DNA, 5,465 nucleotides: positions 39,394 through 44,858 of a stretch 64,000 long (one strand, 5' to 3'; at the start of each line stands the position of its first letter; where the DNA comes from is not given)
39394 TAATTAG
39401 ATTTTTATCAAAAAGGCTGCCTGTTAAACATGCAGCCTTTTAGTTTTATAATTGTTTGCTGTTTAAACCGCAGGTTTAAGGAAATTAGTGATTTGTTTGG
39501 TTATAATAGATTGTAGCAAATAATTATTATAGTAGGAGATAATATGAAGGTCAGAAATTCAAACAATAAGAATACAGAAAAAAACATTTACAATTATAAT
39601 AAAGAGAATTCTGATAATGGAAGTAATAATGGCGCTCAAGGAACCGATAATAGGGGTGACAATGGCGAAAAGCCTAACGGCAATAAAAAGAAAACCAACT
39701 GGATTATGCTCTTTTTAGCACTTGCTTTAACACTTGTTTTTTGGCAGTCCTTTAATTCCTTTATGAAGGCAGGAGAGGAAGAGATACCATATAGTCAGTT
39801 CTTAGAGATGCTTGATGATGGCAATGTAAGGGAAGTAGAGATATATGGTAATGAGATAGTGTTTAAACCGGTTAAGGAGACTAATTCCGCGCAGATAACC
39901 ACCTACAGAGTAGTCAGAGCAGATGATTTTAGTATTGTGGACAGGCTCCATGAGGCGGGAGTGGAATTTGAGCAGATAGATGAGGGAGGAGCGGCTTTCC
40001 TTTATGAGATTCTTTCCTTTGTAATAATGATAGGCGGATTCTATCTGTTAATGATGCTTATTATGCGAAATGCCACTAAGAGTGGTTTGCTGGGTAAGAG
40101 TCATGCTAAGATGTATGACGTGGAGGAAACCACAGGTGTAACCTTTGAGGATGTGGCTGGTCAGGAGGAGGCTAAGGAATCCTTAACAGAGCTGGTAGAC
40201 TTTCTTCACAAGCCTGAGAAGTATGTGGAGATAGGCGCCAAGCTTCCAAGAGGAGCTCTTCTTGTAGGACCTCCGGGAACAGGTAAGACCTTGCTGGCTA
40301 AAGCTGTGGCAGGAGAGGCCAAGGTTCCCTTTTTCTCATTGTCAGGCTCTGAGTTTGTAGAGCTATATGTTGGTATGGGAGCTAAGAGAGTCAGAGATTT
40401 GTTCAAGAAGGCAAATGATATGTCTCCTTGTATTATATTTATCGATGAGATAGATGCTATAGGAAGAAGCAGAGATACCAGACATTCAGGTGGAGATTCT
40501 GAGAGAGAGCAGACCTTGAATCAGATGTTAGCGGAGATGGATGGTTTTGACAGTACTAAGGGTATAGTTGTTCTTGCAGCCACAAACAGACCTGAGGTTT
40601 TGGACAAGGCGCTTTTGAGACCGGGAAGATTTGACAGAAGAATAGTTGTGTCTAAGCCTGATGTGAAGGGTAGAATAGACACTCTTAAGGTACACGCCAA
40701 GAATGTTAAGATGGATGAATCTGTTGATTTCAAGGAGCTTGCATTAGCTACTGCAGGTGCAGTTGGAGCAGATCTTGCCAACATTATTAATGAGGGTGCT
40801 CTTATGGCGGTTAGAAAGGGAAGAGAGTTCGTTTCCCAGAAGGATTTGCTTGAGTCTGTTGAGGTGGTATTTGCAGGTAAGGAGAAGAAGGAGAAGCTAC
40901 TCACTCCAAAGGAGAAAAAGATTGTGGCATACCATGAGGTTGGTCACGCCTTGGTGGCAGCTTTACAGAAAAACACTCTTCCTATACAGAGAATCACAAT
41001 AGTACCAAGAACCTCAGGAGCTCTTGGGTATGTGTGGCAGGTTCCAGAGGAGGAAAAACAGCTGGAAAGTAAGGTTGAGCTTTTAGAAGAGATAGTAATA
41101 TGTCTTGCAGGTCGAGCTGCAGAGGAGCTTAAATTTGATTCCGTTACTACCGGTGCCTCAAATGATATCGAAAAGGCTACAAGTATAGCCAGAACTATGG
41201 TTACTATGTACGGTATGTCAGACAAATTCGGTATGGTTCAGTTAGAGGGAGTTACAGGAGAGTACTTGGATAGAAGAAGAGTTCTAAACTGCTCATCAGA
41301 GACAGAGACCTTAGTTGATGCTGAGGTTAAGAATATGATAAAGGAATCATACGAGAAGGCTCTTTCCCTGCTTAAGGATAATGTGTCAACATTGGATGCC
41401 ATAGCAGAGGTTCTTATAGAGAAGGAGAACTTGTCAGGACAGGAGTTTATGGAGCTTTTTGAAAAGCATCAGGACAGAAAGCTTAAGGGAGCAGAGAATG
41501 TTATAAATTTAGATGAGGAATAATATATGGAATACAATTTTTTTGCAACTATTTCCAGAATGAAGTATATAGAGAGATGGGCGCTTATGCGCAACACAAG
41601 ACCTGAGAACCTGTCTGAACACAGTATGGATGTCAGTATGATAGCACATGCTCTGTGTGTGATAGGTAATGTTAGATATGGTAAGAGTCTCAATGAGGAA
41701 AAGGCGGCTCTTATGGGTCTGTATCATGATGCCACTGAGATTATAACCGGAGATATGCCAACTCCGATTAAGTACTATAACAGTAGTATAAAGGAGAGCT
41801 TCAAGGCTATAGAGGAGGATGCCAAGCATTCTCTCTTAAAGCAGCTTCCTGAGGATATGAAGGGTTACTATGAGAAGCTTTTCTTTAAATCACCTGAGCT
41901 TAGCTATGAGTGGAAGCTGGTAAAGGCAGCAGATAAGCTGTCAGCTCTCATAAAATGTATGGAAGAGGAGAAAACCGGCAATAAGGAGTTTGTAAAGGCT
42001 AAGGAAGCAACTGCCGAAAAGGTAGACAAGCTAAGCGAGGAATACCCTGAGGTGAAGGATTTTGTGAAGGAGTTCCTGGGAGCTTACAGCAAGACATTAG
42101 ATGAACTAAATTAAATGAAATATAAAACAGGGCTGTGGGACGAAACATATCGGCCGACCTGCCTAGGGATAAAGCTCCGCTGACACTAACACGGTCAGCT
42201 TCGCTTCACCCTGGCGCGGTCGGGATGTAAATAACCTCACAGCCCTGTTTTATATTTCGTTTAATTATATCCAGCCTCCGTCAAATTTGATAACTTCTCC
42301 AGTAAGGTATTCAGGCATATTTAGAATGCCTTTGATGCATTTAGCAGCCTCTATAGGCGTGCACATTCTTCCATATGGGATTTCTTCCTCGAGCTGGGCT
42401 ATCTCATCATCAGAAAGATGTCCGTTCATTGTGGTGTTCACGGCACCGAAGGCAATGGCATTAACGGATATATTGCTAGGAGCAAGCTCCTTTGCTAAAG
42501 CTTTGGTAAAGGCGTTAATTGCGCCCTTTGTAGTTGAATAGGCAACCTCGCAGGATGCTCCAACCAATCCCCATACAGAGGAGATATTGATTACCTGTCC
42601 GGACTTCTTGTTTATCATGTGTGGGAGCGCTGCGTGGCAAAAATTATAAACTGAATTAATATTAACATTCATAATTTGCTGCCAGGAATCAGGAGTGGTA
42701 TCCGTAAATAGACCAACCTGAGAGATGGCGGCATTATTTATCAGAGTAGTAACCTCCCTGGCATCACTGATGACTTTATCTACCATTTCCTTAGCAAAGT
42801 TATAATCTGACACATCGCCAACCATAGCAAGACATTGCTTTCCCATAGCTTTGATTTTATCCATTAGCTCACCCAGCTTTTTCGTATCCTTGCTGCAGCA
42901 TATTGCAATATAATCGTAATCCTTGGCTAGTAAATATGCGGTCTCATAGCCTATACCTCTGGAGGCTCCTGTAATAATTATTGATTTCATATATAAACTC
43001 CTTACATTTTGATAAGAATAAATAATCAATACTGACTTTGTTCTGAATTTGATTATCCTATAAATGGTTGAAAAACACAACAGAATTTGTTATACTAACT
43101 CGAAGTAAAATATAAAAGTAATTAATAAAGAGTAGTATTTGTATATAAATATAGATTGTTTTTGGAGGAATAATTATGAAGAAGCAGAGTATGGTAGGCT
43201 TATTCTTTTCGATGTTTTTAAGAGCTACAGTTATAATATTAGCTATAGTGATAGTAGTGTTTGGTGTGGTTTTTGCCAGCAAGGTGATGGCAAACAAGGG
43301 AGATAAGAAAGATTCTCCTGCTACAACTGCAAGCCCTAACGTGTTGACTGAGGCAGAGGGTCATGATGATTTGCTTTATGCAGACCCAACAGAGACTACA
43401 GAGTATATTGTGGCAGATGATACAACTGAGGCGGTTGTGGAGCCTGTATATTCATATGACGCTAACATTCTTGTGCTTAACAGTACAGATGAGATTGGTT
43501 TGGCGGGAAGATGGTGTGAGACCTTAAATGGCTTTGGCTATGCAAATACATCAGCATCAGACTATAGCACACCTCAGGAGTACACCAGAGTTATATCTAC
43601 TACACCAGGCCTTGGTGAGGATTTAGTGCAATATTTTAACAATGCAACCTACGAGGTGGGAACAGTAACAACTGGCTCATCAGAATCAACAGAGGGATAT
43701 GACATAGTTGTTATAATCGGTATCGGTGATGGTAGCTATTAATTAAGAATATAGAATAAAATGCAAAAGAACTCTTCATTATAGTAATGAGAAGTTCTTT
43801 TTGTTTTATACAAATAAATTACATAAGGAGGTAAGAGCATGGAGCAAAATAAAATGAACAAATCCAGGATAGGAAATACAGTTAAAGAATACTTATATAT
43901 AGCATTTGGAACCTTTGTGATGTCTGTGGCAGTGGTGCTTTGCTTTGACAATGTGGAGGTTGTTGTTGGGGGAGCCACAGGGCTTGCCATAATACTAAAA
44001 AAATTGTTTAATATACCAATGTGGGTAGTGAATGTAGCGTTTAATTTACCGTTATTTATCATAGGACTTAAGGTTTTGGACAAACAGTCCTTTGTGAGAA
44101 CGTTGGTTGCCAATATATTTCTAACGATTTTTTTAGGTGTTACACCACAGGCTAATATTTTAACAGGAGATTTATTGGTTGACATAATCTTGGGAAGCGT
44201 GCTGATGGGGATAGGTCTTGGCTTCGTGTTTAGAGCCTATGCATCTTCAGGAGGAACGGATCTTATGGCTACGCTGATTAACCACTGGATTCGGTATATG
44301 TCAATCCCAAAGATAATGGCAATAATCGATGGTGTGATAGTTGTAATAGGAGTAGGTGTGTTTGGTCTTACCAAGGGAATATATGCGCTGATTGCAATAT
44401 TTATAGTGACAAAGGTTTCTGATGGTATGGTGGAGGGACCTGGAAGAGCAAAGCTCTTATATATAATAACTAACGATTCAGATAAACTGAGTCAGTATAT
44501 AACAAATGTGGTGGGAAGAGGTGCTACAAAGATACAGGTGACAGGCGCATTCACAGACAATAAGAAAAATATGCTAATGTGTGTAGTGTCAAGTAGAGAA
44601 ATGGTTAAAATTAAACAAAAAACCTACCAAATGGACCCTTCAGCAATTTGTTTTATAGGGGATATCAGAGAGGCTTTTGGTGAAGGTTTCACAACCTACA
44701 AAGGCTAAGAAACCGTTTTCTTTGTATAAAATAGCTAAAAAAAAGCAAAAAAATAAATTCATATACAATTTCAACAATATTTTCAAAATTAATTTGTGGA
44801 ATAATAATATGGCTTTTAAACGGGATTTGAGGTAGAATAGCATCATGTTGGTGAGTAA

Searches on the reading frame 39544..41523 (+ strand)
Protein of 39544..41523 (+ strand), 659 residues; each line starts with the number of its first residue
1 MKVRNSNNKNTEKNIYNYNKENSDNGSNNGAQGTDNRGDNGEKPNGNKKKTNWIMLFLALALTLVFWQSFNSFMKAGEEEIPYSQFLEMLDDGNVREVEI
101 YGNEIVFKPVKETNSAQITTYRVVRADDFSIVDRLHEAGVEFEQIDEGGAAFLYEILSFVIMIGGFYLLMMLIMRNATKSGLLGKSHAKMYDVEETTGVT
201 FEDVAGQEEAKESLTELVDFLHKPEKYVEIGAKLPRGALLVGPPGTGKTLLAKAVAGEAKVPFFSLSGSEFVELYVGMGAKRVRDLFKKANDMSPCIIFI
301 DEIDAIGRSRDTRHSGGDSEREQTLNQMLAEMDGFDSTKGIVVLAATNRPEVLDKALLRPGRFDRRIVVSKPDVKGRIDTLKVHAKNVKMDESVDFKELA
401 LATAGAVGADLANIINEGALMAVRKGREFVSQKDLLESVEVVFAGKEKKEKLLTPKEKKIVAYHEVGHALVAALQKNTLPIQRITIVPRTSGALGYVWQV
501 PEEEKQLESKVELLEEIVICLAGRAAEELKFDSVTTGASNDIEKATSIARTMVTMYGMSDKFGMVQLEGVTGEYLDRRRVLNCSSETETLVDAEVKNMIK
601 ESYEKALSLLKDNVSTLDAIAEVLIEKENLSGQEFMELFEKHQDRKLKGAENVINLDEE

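Call 81: search_protein_families(library=pfam, proteins=[window:39544-41523:+], max_evalue=0.00001)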
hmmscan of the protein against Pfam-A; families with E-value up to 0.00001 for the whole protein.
window:39544-41523:+ (659 aa): 5 families
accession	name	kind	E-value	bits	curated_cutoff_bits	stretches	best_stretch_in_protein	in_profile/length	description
PF01434.24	Peptidase_M41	-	1.7e-62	211.2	29.9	1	452-638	2-191/191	Peptidase family M41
PF00004.35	AAA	-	3e-46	157.6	21.2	1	239-369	2-129/131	ATPase family associated with various cellular activities (AAA)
PF06480.20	FtsH_ext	-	3.1e-17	63.1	25.5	1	53-143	2-99/103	FtsH Extracellular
PF17862.7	AAA_lid_3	-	7.4e-12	45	27.2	1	393-436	1-44/45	AAA+ lid domain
PF06068.19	TIP49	-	4.4e-06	26.5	23.8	0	202-273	24-90/347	TIP49 P-loop domain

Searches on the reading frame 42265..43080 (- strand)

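Call 70: search_protein_families(library=pfam, proteins=[window:42265-43080:-], max_evalue=0.001)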
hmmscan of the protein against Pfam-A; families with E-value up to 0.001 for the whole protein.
window:42265-43080:- (271 aa): 4 families
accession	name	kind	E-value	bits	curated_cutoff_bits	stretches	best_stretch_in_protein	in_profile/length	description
PF00106.31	adh_short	-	3.6e-54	183.7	26.6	1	32-226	1-194/195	short chain dehydrogenase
PF13561.12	adh_short_C2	-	9.6e-46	156.7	27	1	38-270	1-235/236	Enoyl-(Acyl carrier protein) reductase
PF08659.16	KR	-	2.7e-16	60.5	22.6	1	34-214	3-178/180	KR domain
PF08643.16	DUF1776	-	7.9e-07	29.2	25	1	121-230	104-214/294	Fungal family of unknown function (DUF1776)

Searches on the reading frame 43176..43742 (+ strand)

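Call 81: search_protein_families(library=pfam, proteins=[window:43176-43742:+], max_evalue=0.00001)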
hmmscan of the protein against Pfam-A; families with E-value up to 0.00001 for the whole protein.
window:43176-43742:+ (188 aa): 1 family
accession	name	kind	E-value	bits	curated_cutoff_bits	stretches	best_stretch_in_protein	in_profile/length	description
PF13399.11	LytR_C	-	8.2e-08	33.5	22.2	1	97-182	3-83/86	LytR cell envelope-related transcriptional attenuator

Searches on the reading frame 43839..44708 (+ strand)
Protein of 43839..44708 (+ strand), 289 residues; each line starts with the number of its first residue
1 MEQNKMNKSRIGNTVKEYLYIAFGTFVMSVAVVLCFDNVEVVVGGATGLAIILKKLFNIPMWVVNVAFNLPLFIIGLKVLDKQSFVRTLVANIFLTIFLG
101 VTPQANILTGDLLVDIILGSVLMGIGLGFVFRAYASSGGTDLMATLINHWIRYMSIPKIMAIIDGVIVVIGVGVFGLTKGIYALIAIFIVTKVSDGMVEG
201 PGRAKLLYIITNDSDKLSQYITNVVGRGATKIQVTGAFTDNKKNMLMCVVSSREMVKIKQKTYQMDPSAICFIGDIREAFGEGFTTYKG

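Call 82: search_protein_families(library=pfam, proteins=[window:43839-44708:+], max_evalue=0.00001)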
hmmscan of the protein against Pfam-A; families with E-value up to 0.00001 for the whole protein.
window:43839-44708:+ (289 aa): 2 families
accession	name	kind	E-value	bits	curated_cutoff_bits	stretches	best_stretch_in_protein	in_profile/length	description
PF02588.21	YitT_membrane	-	1.2e-50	172.2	24.3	1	18-221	2-204/205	Uncharacterised 5xTM membrane BCR, YitT family COG1284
PF10035.14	DUF2179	-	5.1e-15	55.5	22.8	1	227-281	1-55/55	Uncharacterized protein conserved in bacteria (DUF2179)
